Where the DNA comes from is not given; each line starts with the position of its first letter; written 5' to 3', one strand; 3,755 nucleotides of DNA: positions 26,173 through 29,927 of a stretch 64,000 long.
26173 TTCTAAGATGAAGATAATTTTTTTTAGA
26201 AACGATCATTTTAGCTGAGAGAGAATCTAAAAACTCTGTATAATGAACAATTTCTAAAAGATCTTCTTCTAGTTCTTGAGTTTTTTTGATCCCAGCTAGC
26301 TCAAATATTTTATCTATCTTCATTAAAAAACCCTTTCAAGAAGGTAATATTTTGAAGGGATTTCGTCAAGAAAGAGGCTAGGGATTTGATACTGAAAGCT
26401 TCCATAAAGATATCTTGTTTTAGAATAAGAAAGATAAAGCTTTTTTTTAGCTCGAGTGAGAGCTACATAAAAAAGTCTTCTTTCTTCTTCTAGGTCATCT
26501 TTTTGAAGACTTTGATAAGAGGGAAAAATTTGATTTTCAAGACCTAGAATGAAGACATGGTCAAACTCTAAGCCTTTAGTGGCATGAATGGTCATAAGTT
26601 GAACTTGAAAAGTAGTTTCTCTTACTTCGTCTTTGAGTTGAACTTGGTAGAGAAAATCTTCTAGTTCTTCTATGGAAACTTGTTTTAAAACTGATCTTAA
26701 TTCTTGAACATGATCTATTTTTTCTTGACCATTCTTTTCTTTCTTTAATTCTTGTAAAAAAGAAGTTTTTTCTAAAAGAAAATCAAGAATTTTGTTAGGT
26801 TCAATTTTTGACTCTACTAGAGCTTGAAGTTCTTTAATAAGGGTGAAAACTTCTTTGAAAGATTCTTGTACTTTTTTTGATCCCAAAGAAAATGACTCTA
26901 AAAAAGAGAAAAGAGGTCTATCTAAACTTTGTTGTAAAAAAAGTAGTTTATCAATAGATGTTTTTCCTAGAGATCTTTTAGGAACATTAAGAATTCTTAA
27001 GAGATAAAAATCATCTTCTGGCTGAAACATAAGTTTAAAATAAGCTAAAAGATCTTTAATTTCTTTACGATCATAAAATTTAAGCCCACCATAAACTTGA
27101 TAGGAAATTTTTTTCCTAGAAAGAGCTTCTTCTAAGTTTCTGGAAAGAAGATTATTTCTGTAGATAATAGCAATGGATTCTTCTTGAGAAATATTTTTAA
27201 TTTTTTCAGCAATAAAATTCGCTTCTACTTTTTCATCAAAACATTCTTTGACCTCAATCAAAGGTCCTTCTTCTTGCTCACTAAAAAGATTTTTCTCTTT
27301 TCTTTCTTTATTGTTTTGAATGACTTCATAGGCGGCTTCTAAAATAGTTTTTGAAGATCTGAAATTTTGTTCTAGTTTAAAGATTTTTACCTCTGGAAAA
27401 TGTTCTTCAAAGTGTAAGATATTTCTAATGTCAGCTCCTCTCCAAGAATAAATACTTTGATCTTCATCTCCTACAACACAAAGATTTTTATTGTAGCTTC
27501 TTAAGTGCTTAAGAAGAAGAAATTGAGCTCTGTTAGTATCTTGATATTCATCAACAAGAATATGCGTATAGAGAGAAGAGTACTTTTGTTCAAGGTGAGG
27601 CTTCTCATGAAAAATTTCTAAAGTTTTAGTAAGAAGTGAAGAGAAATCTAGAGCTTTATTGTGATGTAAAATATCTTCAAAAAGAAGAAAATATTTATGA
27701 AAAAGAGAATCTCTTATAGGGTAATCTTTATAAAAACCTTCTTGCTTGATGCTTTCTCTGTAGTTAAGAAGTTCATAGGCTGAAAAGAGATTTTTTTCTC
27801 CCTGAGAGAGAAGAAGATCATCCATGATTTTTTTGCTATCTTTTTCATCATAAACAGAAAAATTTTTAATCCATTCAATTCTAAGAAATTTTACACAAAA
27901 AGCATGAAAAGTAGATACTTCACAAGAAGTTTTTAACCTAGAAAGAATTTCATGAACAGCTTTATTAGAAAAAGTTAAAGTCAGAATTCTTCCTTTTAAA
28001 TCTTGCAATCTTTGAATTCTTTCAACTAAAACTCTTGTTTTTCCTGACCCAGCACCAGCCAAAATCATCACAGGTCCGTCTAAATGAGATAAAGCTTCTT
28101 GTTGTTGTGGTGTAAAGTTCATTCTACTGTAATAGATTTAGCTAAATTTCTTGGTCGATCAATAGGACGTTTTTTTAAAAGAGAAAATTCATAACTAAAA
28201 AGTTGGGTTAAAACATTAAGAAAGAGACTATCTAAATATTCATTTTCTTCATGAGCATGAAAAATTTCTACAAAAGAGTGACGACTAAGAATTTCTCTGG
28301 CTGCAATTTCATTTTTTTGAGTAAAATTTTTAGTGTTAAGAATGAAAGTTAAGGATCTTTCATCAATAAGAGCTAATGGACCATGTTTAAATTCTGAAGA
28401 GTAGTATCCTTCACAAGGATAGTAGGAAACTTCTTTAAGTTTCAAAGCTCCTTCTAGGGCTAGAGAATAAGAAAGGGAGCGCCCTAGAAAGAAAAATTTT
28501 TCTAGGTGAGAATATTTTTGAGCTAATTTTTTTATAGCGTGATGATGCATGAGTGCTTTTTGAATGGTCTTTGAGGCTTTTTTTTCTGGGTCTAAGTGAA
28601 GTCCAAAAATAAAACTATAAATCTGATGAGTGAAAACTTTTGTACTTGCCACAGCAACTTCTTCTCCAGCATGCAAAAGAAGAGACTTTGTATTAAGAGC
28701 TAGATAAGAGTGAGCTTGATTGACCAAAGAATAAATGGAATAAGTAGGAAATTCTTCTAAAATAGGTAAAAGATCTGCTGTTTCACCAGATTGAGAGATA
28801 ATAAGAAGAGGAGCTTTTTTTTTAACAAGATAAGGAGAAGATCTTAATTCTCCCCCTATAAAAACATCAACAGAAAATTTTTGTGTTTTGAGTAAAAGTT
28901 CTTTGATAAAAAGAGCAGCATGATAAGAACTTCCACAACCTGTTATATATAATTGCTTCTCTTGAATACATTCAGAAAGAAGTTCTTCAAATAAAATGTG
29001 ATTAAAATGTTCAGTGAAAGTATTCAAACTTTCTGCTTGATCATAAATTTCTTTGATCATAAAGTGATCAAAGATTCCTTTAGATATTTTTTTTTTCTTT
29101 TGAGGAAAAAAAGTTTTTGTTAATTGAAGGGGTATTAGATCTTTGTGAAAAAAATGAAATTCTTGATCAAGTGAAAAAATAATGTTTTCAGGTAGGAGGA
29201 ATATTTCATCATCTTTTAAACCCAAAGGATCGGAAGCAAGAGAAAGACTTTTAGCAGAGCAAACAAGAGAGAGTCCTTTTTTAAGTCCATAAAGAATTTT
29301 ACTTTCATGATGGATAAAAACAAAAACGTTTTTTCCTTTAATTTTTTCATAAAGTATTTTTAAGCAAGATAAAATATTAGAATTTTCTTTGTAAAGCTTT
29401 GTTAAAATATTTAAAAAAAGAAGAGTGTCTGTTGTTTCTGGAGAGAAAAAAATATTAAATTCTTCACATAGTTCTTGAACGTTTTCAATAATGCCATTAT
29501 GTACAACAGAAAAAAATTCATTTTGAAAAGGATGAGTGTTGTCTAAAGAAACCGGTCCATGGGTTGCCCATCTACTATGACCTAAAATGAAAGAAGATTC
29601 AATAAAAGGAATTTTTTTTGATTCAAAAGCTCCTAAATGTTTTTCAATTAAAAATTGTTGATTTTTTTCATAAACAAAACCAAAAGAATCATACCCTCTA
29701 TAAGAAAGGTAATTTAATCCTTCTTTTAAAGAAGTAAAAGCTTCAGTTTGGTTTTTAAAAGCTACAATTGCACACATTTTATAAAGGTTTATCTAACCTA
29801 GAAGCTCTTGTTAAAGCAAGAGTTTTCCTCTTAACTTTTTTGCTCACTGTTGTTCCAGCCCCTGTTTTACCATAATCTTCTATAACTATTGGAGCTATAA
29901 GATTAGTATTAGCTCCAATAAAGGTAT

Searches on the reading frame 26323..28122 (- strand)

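Call 14: search_protein_families(library=ncbifam, proteins=[window:26323-28122:-], max_evalue=0.00001)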
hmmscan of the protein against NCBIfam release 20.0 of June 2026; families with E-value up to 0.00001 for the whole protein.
window:26323-28122:- (599 aa): 15 families
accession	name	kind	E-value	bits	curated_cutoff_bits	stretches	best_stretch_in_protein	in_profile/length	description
TIGR01073.1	pcrA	equivalog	3.5e-164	548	911.2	1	4-592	6-635/725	DNA helicase PcrA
TIGR01074.1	rep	equivalog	7.7e-138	460.6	951.45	1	4-591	3-636/668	DNA helicase Rep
NF008743.0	PRK11773.1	equivalog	9.6e-138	460.6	965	1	5-592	12-640/720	DNA helicase II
TIGR01075.1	uvrD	equivalog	9.5e-134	447.3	1144.45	1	5-591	7-634/715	DNA helicase II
NF008172.0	PRK10919.1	equivalog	4.1e-101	339.2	1168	1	1-591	1-636/673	DNA helicase Rep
NF008276.0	PRK11054.1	equivalog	2.2e-46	158.7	543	3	144-327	395-573/684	DNA helicase IV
TIGR02785.1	addA_Gpos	equivalog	1.1e-35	122.9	707.65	2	148-265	348-477/1234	helicase-exonuclease AddAB subunit AddA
TIGR02784.1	addA_alphas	equivalog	2.7e-30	105.5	860.75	2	148-275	351-500/1138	double-strand break repair helicase AddA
TIGR00609.1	recB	equivalog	2e-29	102.4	696.05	2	161-277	346-461/1175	exodeoxyribonuclease V subunit beta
NF010485.0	PRK13909.1-2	equivalog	2.8e-28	98.6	650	1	140-526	284-630/909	RecB-like helicase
NF010487.0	PRK13909.1-4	equivalog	4.9e-21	74.7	759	1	151-384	291-544/924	RecB-like helicase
NF008128.0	PRK10876.1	equivalog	2.7e-12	45.2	1697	1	176-294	369-481/1181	exodeoxyribonuclease V subunit beta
NF010486.0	PRK13909.1-3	equivalog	1.6e-07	29.8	1109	0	150-314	293-467/921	RecB-like helicase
NF041254.1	motor_HelR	exception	2.5e-07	29.3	750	0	179-270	513-601/706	RNA polymerase recycling motor ATPase HelR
TIGR01448.2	helicase_RecD2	equivalog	3e-07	29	500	0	510-565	643-687/713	SF1B family DNA helicase RecD2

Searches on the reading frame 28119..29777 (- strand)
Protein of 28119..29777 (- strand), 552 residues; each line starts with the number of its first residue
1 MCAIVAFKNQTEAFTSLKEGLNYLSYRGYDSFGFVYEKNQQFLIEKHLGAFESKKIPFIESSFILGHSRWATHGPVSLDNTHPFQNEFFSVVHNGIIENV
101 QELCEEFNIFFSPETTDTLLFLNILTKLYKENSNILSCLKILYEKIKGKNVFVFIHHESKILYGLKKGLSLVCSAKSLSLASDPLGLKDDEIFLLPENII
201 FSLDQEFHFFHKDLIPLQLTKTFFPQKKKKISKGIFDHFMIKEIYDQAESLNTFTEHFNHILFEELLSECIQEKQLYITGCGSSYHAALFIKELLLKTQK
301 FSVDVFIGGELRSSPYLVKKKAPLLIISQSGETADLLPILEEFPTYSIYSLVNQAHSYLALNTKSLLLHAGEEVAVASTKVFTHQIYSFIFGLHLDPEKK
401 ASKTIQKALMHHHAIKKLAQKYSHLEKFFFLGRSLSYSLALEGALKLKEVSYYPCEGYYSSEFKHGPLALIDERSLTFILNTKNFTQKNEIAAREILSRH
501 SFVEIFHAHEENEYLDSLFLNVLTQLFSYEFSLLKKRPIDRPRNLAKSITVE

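Call 14: search_protein_families(library=ncbifam, proteins=[window:28119-29777:-], max_evalue=0.00001)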
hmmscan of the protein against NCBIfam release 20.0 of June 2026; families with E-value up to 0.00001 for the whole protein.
window:28119-29777:- (552 aa): 6 families
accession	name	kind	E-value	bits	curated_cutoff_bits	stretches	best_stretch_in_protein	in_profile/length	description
NF001484.0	PRK00331.1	subfamily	5.1e-110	368.6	381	1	1-552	1-601/601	isomerizing glutamine--fructose-6-phosphate transaminase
TIGR01135.1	glmS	equivalog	2.1e-107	360.1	418.05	1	2-552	1-607/607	glutamine--fructose-6-phosphate transaminase (isomerizing)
NF046059.1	NagB_SO3506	equivalog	1e-20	74.4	430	1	263-478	26-253/330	glucosamine-6-phosphate deaminase NagB-II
NF041128.1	glucosaP_deam_GlmD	equivalog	6e-19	68.4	580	1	242-491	5-253/323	glucosamine-6-phosphate deaminase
TIGR01134.1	purF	equivalog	7.2e-11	42.1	350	1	2-159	1-168/432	amidophosphoribosyltransferase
TIGR02815.1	agaS_fam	subfamily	5.5e-06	25.6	529.2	0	401-487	192-279/372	putative sugar isomerase, AgaS family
